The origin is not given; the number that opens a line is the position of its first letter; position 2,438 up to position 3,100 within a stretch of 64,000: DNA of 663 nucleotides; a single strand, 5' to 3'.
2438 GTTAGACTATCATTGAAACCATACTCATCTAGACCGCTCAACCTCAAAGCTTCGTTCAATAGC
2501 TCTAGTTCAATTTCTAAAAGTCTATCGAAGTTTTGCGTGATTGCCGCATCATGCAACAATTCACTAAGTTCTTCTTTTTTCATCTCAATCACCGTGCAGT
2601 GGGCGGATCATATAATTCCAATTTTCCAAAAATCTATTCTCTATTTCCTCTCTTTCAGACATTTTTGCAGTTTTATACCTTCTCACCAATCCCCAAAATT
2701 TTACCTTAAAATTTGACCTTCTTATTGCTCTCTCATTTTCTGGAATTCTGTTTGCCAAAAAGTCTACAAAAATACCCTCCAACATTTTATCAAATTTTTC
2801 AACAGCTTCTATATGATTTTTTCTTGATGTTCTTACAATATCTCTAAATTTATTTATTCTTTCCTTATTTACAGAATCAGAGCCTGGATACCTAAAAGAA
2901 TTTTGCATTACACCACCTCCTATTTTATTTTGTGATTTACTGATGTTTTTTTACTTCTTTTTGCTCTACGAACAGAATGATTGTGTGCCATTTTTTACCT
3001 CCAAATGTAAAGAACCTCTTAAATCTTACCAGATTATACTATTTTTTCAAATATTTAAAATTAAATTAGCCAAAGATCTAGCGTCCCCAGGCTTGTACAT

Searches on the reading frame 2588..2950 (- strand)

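Call 38: search_protein_families(library=pfam, proteins=[window:2588-2950:-], max_evalue=0.01)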
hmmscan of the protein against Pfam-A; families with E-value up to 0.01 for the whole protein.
window:2588-2950:- (121 aa): 1 family
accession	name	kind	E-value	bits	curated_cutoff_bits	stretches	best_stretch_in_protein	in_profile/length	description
PF09107.17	SelB-wing_3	-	0.0028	17.6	23.2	1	32-55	11-34/47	Elongation factor SelB, winged helix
